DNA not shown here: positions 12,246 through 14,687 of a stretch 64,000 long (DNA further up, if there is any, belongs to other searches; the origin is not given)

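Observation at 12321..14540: TetR-family DNA-binding domain translationally fused to isochorismate synthase MenF, behind a perfect palindromic operator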

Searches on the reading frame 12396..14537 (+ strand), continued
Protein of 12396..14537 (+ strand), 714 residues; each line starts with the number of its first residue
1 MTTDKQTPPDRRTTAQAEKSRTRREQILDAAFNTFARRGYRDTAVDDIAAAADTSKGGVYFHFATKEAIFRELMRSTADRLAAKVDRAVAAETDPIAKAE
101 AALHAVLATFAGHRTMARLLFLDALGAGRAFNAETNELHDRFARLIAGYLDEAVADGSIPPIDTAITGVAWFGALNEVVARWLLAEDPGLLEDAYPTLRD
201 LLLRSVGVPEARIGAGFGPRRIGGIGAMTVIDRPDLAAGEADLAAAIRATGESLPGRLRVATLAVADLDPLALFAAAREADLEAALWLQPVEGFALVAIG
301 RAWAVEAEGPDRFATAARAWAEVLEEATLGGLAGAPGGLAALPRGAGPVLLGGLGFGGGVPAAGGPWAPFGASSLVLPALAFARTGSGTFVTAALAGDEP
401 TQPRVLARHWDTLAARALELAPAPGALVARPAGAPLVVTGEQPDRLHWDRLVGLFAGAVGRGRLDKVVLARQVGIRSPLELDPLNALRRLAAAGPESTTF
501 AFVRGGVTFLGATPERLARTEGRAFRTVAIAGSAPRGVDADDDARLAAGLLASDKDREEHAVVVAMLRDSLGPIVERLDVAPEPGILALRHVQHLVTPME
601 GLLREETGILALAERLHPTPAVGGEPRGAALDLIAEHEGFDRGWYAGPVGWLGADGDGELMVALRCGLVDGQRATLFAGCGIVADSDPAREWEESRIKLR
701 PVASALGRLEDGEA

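Call 13: find_related_loci(query=window:12396-14537:+, collection=genome_contigs, flank=3000)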
Query window:12396-14537:+ (714 aa) in genome_contigs; peptide patterns used: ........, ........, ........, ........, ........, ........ (x = any residue, [..] = any of these).
244 stretches matched a pattern; 119 encode a relative of the query (tblastn E <= 1e-3); the best 80 are kept; 75 distinct loci.
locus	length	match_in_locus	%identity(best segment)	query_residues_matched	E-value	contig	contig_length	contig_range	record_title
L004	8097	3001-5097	64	10-713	0e+0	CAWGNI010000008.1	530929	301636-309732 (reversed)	MAG: uncultured Chloroflexia bacterium isolate MFD05684.bin.2.219 genome assembly, contig: contig_31414, whole genome sh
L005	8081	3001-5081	82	15-714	0e+0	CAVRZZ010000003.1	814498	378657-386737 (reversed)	MAG: uncultured Chloroflexia bacterium isolate MFD05942.bin.1.135 genome assembly, contig: contig_23212, whole genome sh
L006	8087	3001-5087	81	9-711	0e+0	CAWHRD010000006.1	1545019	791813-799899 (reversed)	MAG: uncultured Chloroflexia bacterium isolate MFD05942.bin.3.408 genome assembly, contig: contig_6647, whole genome sho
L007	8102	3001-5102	82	1-713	0e+0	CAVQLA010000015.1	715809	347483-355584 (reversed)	MAG: uncultured Chloroflexia bacterium isolate MFD00032.bin.1.157 genome assembly, contig: contig_9272, whole genome sho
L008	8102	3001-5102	79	10-713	0e+0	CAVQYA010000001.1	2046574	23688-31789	MAG: uncultured Chloroflexia bacterium isolate MFD05942.bin.1.132 genome assembly, contig: contig_11838, whole genome sh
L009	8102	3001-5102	78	1-714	0e+0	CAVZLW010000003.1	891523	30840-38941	MAG: uncultured Chloroflexia bacterium isolate MFD05942.bin.1.327 genome assembly, contig: contig_24684, whole genome sh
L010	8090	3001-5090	77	10-713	0e+0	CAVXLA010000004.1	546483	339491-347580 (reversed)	MAG: uncultured Chloroflexia bacterium isolate MFD05942.bin.2.338 genome assembly, contig: contig_16387, whole genome sh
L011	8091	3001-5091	82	10-713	0e+0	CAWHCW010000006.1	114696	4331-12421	MAG: uncultured Chloroflexia bacterium isolate MFD00905.bin.2.154 genome assembly, contig: contig_18467, whole genome sh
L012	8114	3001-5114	74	10-711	0e+0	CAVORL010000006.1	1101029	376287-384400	MAG: uncultured Chloroflexia bacterium isolate MFD09964.bin.2.179 genome assembly, contig: contig_7734, whole genome sho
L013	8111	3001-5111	72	10-714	0e+0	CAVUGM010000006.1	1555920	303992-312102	MAG: uncultured Chloroflexia bacterium isolate MFD02134.bin.2.86 genome assembly, contig: contig_9324, whole genome shot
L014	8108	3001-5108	76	10-712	0e+0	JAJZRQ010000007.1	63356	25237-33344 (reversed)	MAG: Chloroflexi bacterium isolate SKS1.bin96 NODE_711_length_63356_cov_9.414636, whole genome shotgun sequence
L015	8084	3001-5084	75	10-712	0e+0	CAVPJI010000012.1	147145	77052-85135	MAG: uncultured Chloroflexia bacterium isolate MFD00032.bin.2.190 genome assembly, contig: contig_21614, whole genome sh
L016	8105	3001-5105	77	7-713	0e+0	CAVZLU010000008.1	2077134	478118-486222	MAG: uncultured Chloroflexia bacterium isolate MFD02199.bin.2.5 genome assembly, contig: contig_9252, whole genome shotg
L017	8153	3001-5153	72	3-712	0e+0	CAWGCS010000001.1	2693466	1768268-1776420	MAG: uncultured Chloroflexia bacterium isolate MFD05942.bin.1.304 genome assembly, contig: contig_3988, whole genome sho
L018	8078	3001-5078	76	12-712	0e+0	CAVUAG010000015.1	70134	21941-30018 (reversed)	MAG: uncultured Chloroflexia bacterium isolate MFD00905.bin.3.204 genome assembly, contig: contig_72788, whole genome sh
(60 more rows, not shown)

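Call 42: find_encoding_contigs(protein=P0001, flank=10000, max_places=1)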
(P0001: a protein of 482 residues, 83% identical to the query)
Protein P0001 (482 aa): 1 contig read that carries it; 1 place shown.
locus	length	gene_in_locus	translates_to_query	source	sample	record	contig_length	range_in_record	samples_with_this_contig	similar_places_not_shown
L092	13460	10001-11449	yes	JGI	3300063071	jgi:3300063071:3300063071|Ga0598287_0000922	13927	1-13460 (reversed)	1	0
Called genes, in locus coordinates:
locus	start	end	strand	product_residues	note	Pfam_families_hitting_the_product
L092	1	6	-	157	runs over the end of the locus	?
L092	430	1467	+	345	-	-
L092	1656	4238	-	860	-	PF04020:Phage_holin_4_2 (weak), PF03109:ABC1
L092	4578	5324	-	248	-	PF01794:Ferric_reduct (weak)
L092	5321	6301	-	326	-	PF02424:ApbE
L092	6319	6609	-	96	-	-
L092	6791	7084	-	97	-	-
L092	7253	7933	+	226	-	PF00072:Response_reg, PF00486:Trans_reg_C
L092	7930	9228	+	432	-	PF00512:HisKA, PF02518:HATPase_c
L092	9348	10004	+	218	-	PF00440:TetR_N, PF17932:TetR_C_24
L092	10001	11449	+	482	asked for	PF00425:Chorismate_bind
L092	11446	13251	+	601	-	PF02776:TPP_enzyme_N, PF02775:TPP_enzyme_C (weak)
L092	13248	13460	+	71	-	?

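Call 44: search_protein_representatives(protein=window:12396-14537:+)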
Query: 714 residues. Proteins with E-value up to 0.001 (for the whole library): 58454; up to 1e-10: 19289; up to 1e-30: 5181. The best 150 are listed.
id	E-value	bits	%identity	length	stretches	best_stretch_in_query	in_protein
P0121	4.3e-162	557.6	77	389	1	228-611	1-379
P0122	6.1e-162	557.1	65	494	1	234-707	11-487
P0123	3.1e-142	491.9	46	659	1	18-707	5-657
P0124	4.0e-136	471.7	43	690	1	18-707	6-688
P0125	1.8e-132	459.7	44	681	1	19-706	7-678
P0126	2.7e-129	449.2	43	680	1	18-709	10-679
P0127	2.4e-124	432.8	44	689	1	16-708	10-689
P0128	3.8e-122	425.5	43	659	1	16-706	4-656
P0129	3.3e-121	422.4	73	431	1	267-574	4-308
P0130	4.0e-119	415.5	54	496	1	248-709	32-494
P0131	6.1e-119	414.9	69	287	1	427-711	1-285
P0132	7.5e-117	408.0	41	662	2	294-709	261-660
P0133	4.2e-113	395.6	48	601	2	262-707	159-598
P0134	4.4e-110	385.7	41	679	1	13-707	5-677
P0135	9.0e-104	364.8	49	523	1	234-711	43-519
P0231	6.5e-73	262.8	46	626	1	82-606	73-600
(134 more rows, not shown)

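Call 47: find_homologous_proteins(query=P0123, max_evalue=1e-20)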
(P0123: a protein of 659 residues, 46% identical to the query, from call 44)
Query P0123 (659 aa): 311 proteins with E <= 1e-20 among 8000 candidates; the best 120 are listed.
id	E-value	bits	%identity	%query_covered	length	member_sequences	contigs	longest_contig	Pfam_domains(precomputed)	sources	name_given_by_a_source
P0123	0.0e+0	1455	100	100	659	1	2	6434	PF00440.30,PF17932.7,PF08359.17,PF00425.25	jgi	jgi:isochorismate synthase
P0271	0.0e+0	1370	94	100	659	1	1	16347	PF00440.30,PF17932.7,PF00425.25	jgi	jgi:isochorismate synthase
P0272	0.0e+0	1221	85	100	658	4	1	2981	PF00440.30,PF17932.7,PF00425.25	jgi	jgi:isochorismate synthase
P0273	0.0e+0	1136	80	100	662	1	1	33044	PF00440.30,PF17932.7,PF08359.17,PF00425.25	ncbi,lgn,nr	ncbi:MAG TPA: isochorismate synthase [Dehalococcoidia bacterium]|nr:isochorismate synthase [Dehaloco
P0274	0.0e+0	1047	73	100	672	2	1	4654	PF00440.30,PF17932.7,PF08359.17,PF00425.25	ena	-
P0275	4.2e-272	922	66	100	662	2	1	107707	PF00440.30,PF17932.7,PF08359.17,PF00425.25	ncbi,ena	-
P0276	4.0e-255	866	62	99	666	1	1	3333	PF00440.30,PF17932.7,PF08359.17,PF00425.25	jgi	jgi:isochorismate synthase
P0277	3.8e-254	863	63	100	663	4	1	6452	PF00440.30,PF17932.7,PF08359.17,PF00425.25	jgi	jgi:isochorismate synthase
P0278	2.7e-253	860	63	100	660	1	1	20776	PF00440.30,PF17932.7,PF08359.17,PF00425.25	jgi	jgi:salicylate biosynthesis isochorismate synthase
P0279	1.1e-250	852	62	100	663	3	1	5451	PF00440.30,PF08359.17,PF00425.25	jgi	-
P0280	9.3e-239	812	65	90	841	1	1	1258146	PF00440.30,PF17932.7,PF08359.17,PF00425.25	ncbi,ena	-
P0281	1.4e-198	679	53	99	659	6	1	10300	PF00440.30,PF17932.7,PF00425.25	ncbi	-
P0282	1.7e-197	676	53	99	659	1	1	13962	PF00440.30,PF17932.7,PF00425.25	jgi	jgi:isochorismate synthase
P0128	5.2e-196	671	52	99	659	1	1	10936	PF00440.30,PF17932.7,PF08359.17,PF00425.25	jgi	jgi:isochorismate synthase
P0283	7.6e-196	670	52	99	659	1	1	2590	PF00440.30,PF17932.7,PF08359.17,PF00425.25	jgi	jgi:isochorismate synthase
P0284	2.6e-192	659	52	100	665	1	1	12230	PF00440.30,PF17932.7,PF08359.17,PF00425.25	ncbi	-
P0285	6.7e-191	654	51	99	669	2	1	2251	PF00440.30,PF17932.7,PF08359.17,PF00425.25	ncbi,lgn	-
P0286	2.3e-189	649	51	100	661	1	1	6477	PF00440.30,PF17932.7,PF08359.17,PF00425.25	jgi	jgi:isochorismate synthase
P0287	1.9e-184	633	49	100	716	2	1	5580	PF00440.30,PF17932.7,PF08359.17,PF00425.25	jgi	-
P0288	3.4e-172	592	49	100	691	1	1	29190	PF00440.30,PF17932.7,PF08359.17,PF00425.25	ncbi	-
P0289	1.3e-169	584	46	100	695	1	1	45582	PF00440.30,PF17932.7,PF08359.17,PF00425.25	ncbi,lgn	-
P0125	1.4e-169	584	47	99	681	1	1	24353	PF00440.30,PF17932.7,PF00425.25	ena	-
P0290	3.6e-169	582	48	100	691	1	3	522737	PF00440.30,PF17932.7,PF00425.25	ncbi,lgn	-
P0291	1.6e-168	580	46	99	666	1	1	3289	PF00440.30,PF17932.7,PF08359.17,PF00425.25,PF21351.3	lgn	-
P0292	1.6e-166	574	45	99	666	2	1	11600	PF00440.30,PF17932.7,PF08359.17,PF00425.25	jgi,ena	jgi:isochorismate synthase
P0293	5.0e-166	572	47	99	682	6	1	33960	PF00440.30,PF17932.7,PF00425.25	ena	-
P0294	2.0e-162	560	45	99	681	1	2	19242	PF00440.30,PF17932.7,PF08359.17,PF00425.25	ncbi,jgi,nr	ncbi:MAG TPA: isochorismate synthase [Chloroflexota bacterium]|jgi:isochorismate synthase|nr:isochor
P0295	8.7e-162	558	46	99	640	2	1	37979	PF00440.30,PF17932.7,PF08359.17,PF00425.25,PF21351.3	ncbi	ncbi:MAG TPA: isochorismate synthase [Chloroflexota bacterium]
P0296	2.3e-161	556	46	100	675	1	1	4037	PF00440.30,PF17932.7,PF08359.17,PF00425.25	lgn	-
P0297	5.5e-160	552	44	100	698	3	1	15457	PF00440.30,PF17932.7,PF08359.17,PF00425.25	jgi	jgi:isochorismate synthase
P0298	2.2e-158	547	46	100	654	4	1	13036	PF00440.30,PF17932.7,PF08359.17,PF00425.25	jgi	jgi:isochorismate synthase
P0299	9.3e-152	525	45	99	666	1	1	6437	PF00440.30,PF17932.7,PF08359.17,PF00425.25,PF21351.3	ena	-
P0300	1.2e-151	524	46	99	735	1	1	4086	PF00440.30,PF17932.7,PF00425.25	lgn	-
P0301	1.8e-151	524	44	100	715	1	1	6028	PF00440.30,PF17932.7,PF08359.17,PF00425.25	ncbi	-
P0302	2.0e-148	514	44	99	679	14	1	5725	PF00440.30,PF17932.7,PF00425.25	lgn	-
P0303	3.1e-147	510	55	69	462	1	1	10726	PF00425.25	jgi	jgi:isochorismate synthase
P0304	5.1e-147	509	43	99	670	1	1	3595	PF00440.30,PF17932.7,PF08359.17,PF00425.25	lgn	-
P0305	1.3e-146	508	45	99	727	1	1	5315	PF00440.30,PF17932.7,PF00425.25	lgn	-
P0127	1.8e-143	497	44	100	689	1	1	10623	PF00440.30,PF17932.7,PF00425.25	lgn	-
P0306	2.5e-143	497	41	99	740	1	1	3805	PF00440.30,PF17932.7,PF00425.25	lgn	-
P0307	1.5e-141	491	43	99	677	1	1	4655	PF00440.30,PF00425.25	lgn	-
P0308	3.3e-141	490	43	99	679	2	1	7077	PF00440.30,PF17932.7,PF00425.25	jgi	jgi:salicylate biosynthesis isochorismate synthase/menaquinone-specific isochorismate synthase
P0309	1.4e-138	481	43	99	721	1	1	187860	PF00440.30,PF17932.7,PF00425.25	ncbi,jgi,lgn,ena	-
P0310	2.5e-132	461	41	99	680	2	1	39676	PF00440.30,PF17932.7,PF00425.25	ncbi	-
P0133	1.6e-126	441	44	89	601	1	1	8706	PF17932.7,PF08359.17,PF00425.25,PF21351.3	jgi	jgi:isochorismate synthase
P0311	6.9e-117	410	39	99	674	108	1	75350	PF00440.30,PF17932.7,PF00425.25,PF21351.3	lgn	-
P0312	2.3e-116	408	39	99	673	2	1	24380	PF00440.30,PF17932.7,PF00425.25,PF21351.3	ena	-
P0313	2.1e-115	405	39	99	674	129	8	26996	PF00440.30,PF17932.7,PF00425.25,PF21351.3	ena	-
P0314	3.6e-107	377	42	70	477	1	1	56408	PF00425.25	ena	-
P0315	8.6e-107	376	44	69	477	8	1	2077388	PF00425.25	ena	-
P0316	1.3e-104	369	44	70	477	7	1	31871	PF00425.25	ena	-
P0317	2.1e-104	368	43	69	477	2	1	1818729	PF00425.25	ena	-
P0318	4.5e-104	367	48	62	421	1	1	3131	PF00425.25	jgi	-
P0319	4.9e-101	357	42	69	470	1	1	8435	PF00425.25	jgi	jgi:isochorismate synthase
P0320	1.0e-100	356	43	68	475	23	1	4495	PF00425.25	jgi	jgi:isochorismate synthase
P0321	1.2e-100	356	43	68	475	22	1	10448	PF00425.25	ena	-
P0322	1.6e-100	356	44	68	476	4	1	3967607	PF00425.25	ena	-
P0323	2.2e-100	355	41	69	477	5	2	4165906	PF00425.25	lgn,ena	-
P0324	3.7e-100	354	40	80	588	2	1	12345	PF00440.30,PF00425.25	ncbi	-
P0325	8.2e-100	353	44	68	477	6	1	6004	PF00425.25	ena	-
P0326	8.7e-99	350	43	68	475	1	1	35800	PF00425.25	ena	-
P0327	1.4e-98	349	44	68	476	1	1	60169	PF00425.25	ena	-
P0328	3.4e-97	345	43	68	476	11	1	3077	PF00425.25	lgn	-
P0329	4.9e-97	344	43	61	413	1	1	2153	PF00425.25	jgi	jgi:menaquinone-specific isochorismate synthase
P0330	5.3e-94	334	41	69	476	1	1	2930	PF00425.25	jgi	jgi:isochorismate synthase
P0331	2.2e-92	329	41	69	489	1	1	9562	PF00425.25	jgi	jgi:menaquinone-specific isochorismate synthase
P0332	6.5e-92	327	42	70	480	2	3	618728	PF00425.25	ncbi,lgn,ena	-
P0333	9.8e-92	326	45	60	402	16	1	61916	PF00425.25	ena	-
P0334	3.8e-91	325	42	68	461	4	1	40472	PF00425.25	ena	-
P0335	5.4e-90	321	43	68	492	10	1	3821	PF00425.25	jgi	-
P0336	6.4e-90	320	45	60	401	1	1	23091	PF00425.25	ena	-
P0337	1.2e-89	320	45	60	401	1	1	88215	PF00425.25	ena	-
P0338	8.2e-89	317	45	60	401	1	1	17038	PF00425.25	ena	-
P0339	3.8e-87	311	41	69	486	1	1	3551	PF00425.25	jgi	jgi:isochorismate synthase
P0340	9.9e-86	307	42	69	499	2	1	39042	PF00425.25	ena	-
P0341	1.9e-85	306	41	69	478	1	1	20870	PF00425.25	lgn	-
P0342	2.7e-85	305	41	69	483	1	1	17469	PF00425.25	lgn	-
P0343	3.8e-85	305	38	69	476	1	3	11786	PF00425.25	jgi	jgi:isochorismate synthase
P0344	1.1e-84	303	43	64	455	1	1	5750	PF00425.25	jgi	jgi:isochorismate synthase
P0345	1.4e-82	296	41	65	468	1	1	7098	PF00425.25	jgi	jgi:isochorismate synthase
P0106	2.0e-82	296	40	68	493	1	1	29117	PF00425.25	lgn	-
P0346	4.2e-82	295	40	65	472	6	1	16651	PF00425.25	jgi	jgi:isochorismate synthase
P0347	8.3e-82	294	40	68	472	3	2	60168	PF00425.25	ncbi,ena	-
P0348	8.3e-82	294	40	70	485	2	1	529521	PF00425.25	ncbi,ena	-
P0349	4.5e-81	291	40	67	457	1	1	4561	PF00425.25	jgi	-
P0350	8.0e-81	290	41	69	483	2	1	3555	PF00425.25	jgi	jgi:isochorismate synthase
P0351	8.1e-81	290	41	65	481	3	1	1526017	PF00425.25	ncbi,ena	-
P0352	8.2e-81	290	42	68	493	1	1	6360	PF00425.25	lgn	-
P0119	8.8e-81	290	42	64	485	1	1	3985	PF00425.25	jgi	-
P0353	1.1e-80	290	41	64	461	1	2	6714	PF00425.25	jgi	jgi:isochorismate synthase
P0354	1.7e-80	289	43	64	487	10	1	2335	PF00425.25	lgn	-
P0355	3.0e-80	289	42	61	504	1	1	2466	PF00425.25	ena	-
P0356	4.0e-80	288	42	65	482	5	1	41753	PF00425.25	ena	-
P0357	1.0e-79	287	42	65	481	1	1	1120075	PF00425.25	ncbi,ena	-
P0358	1.1e-79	287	41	60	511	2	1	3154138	PF00425.25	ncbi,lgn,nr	ncbi:MAG: isochorismate synthase [Armatimonadota bacterium]|nr:isochorismate synthase [Armatimonadot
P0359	1.1e-79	287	40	65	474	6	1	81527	PF00425.25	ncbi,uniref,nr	ncbi:isochorismate synthase [Candidatus Chloroploca asiatica]|uniref:isochorismate synthase n=1 Tax=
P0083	1.4e-79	286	42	61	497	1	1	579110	PF00425.25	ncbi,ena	-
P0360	1.4e-79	286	41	68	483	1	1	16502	PF00425.25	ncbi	-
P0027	2.6e-79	285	42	62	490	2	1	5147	PF00425.25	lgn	-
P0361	2.8e-79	285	39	72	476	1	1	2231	PF00425.25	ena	-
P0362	2.8e-79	285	39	68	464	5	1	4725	PF00425.25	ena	-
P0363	4.9e-79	285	39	67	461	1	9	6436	PF00425.25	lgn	-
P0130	6.0e-79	284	40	69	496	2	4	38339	PF00425.25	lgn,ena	-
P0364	6.7e-79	284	41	64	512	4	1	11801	PF00425.25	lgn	-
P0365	1.1e-78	283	39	67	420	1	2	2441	PF00425.25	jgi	jgi:isochorismate synthase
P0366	1.1e-78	283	41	66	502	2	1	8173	PF00425.25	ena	-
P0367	2.1e-78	282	40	67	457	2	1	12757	PF00425.25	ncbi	ncbi:MAG: isochorismate synthase [Candidatus Limnocylindrales bacterium]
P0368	2.6e-78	282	39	68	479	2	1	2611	PF00425.25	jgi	jgi:isochorismate synthase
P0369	4.6e-78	281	40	65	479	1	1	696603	PF00425.25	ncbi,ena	-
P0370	5.1e-78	281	41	65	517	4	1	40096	PF00425.25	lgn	-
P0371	7.9e-78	281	40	68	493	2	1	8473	PF00425.25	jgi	-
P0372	9.5e-78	280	41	65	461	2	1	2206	PF00425.25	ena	-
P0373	1.3e-77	280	40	68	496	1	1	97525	PF00425.25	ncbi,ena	-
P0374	2.3e-77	279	40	68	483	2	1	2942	PF00425.25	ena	-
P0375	2.3e-77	279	41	61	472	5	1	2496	PF00425.25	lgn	-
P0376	3.0e-77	279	40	68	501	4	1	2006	PF00425.25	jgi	jgi:isochorismate synthase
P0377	3.8e-77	278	40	68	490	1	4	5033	PF00425.25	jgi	jgi:isochorismate synthase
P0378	4.0e-77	278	39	61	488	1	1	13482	PF00425.25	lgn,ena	-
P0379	4.9e-77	278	40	66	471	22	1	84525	PF00425.25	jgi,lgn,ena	-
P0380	7.6e-77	277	40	64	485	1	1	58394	PF00425.25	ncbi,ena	-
